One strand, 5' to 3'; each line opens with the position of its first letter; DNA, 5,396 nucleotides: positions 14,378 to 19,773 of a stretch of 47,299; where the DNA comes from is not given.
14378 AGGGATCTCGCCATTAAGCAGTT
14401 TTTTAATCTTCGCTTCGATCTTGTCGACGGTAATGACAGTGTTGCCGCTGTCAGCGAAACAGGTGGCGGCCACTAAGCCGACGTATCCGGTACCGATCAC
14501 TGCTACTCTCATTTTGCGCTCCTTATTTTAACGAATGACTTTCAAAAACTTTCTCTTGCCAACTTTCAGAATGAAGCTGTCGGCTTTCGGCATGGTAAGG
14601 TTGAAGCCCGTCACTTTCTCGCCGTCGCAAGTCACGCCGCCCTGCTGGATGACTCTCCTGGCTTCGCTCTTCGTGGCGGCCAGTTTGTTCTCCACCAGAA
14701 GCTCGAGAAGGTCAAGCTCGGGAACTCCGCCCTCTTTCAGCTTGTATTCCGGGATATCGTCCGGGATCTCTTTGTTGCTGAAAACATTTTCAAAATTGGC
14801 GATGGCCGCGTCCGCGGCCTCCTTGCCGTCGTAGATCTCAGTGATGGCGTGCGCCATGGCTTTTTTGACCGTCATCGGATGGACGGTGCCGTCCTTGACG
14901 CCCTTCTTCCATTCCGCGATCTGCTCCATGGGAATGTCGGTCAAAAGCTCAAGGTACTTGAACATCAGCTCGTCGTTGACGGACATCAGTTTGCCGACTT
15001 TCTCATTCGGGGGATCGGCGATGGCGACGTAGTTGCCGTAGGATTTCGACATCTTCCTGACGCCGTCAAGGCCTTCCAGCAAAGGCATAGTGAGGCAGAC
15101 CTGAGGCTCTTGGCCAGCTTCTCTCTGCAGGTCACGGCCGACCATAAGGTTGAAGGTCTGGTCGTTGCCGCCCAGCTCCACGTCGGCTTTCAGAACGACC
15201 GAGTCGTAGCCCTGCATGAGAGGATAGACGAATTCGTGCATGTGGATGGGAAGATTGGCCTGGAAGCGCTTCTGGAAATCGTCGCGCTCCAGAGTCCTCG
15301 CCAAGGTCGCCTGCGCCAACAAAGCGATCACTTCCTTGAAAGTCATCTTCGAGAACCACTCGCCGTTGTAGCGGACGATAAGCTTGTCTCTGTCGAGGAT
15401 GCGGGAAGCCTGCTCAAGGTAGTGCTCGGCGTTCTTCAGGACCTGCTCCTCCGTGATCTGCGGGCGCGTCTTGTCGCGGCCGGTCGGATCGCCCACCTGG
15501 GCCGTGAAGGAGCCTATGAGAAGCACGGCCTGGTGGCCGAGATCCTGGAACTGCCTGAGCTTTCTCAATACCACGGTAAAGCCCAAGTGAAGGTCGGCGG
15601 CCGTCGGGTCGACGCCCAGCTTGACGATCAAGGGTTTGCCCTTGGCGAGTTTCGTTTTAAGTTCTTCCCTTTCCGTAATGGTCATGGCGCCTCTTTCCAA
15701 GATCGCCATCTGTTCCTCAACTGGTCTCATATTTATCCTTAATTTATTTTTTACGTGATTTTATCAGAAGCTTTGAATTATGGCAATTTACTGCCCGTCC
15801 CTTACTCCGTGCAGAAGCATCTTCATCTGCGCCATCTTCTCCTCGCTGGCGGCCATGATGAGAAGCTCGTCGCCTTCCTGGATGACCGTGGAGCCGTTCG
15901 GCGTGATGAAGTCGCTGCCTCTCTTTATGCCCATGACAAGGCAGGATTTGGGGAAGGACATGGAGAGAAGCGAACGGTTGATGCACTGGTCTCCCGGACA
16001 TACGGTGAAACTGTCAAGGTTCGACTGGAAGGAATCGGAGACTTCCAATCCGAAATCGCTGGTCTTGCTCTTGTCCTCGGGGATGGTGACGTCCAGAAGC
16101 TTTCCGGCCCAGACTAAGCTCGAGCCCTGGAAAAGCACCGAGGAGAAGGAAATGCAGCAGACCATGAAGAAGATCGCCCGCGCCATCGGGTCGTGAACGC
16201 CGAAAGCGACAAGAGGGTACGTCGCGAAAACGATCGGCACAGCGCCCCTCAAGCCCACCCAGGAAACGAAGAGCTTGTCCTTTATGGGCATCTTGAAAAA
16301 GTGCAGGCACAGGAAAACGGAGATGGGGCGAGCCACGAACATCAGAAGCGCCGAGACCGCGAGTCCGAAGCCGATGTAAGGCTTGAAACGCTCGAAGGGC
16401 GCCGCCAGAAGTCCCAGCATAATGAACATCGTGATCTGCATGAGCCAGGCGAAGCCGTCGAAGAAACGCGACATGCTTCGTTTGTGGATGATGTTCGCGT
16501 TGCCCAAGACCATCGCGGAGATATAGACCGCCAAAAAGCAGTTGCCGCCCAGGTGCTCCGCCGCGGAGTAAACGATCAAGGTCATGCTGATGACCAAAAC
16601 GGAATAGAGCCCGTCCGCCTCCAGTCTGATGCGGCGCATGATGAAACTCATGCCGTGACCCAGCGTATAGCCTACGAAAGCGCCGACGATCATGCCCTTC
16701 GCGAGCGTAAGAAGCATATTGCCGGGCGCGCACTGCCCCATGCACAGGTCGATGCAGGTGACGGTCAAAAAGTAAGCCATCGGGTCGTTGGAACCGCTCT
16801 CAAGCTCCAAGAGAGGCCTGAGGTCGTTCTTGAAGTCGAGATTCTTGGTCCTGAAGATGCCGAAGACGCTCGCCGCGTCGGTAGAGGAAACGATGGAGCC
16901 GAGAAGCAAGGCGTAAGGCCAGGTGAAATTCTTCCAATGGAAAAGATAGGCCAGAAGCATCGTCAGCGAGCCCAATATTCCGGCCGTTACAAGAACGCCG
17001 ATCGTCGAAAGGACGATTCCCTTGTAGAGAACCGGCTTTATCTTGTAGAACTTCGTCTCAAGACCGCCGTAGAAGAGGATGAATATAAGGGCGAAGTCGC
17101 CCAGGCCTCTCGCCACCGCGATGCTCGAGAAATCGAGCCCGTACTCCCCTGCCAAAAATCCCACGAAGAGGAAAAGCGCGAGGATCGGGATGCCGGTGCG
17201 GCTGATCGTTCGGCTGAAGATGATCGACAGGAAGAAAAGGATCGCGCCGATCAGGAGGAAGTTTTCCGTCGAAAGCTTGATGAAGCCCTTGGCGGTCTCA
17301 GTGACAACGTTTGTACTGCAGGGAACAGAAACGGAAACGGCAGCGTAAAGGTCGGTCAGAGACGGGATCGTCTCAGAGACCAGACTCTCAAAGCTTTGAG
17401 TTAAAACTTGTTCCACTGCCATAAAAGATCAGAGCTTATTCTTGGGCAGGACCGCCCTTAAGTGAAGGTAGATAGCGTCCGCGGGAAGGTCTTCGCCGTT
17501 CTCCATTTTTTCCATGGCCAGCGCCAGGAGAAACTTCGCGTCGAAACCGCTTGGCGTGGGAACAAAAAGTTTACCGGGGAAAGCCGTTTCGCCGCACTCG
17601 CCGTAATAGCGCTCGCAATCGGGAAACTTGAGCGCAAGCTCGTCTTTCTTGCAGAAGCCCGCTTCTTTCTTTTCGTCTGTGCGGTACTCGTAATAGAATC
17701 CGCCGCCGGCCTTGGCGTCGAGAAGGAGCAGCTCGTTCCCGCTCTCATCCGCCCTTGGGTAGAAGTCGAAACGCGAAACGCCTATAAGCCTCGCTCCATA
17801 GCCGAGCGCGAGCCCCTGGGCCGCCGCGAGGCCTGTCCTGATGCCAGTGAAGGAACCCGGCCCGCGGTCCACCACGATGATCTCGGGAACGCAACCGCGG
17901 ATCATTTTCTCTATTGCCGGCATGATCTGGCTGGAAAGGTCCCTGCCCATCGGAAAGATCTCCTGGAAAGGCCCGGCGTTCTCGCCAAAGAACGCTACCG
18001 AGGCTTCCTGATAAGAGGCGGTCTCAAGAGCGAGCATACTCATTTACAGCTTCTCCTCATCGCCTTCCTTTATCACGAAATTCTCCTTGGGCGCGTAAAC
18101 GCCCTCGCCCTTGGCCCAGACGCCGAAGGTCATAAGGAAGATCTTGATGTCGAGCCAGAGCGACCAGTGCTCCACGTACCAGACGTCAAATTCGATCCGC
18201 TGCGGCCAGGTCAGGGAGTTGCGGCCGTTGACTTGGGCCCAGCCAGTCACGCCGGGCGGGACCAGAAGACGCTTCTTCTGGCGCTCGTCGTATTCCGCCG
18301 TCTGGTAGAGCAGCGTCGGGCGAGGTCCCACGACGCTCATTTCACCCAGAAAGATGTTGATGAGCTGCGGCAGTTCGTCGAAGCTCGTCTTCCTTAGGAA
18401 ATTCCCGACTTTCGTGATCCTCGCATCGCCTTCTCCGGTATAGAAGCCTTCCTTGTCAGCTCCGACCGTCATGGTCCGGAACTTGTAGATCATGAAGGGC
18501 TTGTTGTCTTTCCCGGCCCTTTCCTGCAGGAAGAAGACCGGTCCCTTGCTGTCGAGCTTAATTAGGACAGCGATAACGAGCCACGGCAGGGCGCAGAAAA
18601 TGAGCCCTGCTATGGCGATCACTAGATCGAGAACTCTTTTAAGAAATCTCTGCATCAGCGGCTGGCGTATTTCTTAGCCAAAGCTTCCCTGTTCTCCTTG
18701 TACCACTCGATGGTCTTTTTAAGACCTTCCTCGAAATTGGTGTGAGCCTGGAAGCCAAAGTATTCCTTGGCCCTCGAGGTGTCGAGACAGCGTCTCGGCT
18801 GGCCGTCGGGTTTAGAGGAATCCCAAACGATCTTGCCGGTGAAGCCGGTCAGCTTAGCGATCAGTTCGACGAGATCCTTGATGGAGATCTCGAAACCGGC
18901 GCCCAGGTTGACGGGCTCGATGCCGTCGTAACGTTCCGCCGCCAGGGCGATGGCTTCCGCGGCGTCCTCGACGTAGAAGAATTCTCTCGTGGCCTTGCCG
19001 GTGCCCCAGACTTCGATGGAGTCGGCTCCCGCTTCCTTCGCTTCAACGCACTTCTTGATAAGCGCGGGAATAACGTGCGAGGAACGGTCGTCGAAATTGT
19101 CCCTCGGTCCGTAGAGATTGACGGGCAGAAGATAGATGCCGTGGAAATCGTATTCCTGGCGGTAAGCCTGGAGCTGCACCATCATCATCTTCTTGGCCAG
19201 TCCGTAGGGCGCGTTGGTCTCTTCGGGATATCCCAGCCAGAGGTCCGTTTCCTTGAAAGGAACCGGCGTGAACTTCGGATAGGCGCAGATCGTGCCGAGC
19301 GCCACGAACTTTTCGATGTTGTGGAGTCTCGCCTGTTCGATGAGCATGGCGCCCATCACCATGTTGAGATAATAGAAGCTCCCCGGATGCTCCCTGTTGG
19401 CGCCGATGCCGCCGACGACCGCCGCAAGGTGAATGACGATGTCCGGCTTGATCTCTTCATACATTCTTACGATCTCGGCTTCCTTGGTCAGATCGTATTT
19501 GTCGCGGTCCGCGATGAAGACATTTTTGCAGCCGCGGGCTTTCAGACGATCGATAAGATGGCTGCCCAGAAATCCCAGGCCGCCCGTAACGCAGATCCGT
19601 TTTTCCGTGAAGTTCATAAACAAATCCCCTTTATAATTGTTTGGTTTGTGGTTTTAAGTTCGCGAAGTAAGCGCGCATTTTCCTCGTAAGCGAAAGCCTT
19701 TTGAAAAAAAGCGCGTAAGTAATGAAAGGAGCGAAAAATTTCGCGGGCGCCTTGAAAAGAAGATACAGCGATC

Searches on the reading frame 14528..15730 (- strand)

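Call 37: search_protein_families(library=pfam, proteins=[window:14528-15730:-], max_evalue=0.0001)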
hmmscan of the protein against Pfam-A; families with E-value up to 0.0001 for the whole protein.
window:14528-15730:- (400 aa): 3 families
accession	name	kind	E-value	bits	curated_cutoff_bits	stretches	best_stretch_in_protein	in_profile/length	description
PF00579.31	tRNA-synt_1b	-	7.4e-73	245.8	21.1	1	31-317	3-291/292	tRNA synthetases class I (W and Y)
PF22421.1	SYY_C-terminal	-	1.6e-09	37.9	27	1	323-395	6-80/83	Tyrosine--tRNA ligase SYY-like C-terminal domain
PF01479.30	S4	-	6.6e-07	29.4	22.8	1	344-374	6-36/48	S4 domain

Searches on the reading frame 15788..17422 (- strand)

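Call 7: search_protein_families(library=pfam, proteins=[window:15788-17422:-], max_evalue=0.001)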
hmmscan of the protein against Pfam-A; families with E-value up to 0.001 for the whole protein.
window:15788-17422:- (544 aa): 2 families
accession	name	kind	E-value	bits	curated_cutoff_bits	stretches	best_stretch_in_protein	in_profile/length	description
PF00999.27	Na_H_Exchanger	-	2.2e-44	152.3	26.2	1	64-439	5-372/375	Sodium/hydrogen exchanger, transmembrane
PF02080.26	TrkA_C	-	3.2e-10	40.2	27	1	472-528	4-62/71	TrkA-C domain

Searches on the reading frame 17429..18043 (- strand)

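Call 37: search_protein_families(library=pfam, proteins=[window:17429-18043:-], max_evalue=0.0001)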
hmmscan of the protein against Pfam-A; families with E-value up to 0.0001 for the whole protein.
window:17429-18043:- (204 aa): 1 family
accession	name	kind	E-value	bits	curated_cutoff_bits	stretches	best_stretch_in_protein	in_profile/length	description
PF00814.31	TsaD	-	1.2e-09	38.8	24.8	1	34-122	27-128/264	tRNA N6-adenosine threonylcarbamoyltransferase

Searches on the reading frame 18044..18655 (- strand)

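Call 37: search_protein_families(library=pfam, proteins=[window:18044-18655:-], max_evalue=0.0001)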
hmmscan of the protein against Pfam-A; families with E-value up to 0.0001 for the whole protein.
window:18044-18655:- (203 aa): 1 family
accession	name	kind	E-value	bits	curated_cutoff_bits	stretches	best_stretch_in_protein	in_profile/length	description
PF02397.22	Bac_transf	-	2.2e-68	229.7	27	1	6-180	1-177/179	Bacterial sugar transferase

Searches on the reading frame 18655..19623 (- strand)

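Call 7: search_protein_families(library=pfam, proteins=[window:18655-19623:-], max_evalue=0.001)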
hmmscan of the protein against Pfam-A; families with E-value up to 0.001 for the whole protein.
window:18655-19623:- (322 aa): 5 families
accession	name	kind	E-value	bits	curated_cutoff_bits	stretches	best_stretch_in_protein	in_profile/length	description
PF01370.27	Epimerase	-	1.4e-56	192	20.9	1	10-241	1-240/240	NAD dependent epimerase/dehydratase family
PF16363.11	GDP_Man_Dehyd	-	1.5e-29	104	27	1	12-304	2-332/332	GDP-mannose 4,6 dehydratase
PF04321.23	RmlD_sub_bind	-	2.8e-09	36.9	27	1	9-102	2-93/287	RmlD substrate binding domain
PF01073.25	3Beta_HSD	-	1.7e-07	31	22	1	12-230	2-230/280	3-beta hydroxysteroid dehydrogenase/isomerase family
PF02719.21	Polysacc_synt_2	-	9.4e-07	28.7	20.2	0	44-111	62-128/293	Polysaccharide biosynthesis protein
